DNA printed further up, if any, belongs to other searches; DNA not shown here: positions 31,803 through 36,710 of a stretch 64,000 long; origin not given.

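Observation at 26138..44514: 18.4-kb tandem array of three giant paralogous DUF2341-like + multi-LamG secreted proteins, translationally coupled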

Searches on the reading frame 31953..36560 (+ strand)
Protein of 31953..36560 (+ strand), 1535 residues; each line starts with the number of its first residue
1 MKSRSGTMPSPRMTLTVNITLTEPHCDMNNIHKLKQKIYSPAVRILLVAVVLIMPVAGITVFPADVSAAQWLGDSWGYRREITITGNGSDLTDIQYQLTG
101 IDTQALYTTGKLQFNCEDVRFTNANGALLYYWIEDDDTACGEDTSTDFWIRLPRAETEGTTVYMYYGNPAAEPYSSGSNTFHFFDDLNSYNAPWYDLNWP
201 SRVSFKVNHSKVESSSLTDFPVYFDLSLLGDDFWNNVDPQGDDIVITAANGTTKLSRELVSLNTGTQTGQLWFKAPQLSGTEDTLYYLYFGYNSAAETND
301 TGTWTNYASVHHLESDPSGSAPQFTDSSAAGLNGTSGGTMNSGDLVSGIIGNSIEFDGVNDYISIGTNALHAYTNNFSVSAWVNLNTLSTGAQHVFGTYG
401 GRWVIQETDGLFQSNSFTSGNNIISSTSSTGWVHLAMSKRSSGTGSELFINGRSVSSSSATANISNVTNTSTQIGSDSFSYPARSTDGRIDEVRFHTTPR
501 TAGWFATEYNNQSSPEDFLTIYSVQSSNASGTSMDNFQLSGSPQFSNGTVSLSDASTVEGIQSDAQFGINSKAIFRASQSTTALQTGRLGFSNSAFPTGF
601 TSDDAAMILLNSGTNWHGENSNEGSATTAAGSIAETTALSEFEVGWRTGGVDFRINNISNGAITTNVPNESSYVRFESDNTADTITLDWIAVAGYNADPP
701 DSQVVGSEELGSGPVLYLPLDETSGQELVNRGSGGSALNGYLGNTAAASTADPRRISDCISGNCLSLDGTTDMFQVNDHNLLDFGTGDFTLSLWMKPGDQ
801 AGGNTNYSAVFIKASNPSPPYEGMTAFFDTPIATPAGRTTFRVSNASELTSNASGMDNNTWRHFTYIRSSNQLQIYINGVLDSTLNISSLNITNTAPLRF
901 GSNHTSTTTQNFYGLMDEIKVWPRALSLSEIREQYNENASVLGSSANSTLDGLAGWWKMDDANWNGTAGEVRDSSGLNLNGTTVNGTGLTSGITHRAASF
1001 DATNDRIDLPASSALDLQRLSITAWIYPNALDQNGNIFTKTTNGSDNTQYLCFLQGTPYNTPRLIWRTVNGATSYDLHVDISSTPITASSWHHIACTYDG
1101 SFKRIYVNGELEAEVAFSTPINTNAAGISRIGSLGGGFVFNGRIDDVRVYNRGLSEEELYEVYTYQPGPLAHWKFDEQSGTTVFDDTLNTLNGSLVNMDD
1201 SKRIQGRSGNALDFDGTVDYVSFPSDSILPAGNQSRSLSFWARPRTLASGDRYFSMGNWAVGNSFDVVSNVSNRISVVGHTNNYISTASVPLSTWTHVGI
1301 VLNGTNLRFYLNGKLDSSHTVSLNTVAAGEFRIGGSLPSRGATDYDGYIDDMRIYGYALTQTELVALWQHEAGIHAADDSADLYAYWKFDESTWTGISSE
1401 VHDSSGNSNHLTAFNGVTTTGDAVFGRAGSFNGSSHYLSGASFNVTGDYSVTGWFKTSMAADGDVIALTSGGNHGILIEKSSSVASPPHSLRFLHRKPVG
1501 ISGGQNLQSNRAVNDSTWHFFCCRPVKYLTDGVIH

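Call 4: search_protein_families(library=pfam, proteins=[window:31953-36560:+], max_evalue=0.01)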
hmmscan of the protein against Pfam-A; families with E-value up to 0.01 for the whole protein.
window:31953-36560:+ (1535 aa): 7 families
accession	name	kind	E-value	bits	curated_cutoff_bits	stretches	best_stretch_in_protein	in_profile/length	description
PF13385.13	Laminin_G_3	-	1.6e-92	308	27.6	4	1002-1158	2-149/151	Concanavalin A-like lectin/glucanases superfamily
PF10102.14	DUF2341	-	1.3e-23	83.7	23.4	2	115-191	1-75/84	Domain of unknown function (DUF2341)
PF07953.20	Toxin_R_bind_N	-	3.6e-14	53.4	23.8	0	757-924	23-189/191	Clostridium neurotoxin, N-terminal receptor binding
PF02210.31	Laminin_G_2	-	5.9e-05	24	22.9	0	844-921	37-123/126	Laminin G domain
PF06439.18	3keto-disac_hyd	-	0.00034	21.1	26.8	0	785-887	50-153/187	3-keto-disaccharide hydrolase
PF02973.23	Sialidase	-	0.0012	18.8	26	0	1137-1160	159-182/189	Sialidase, N-terminal domain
PF00354.24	Pentaxin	-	0.0044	17.2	25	0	1007-1165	14-169/194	Pentaxin family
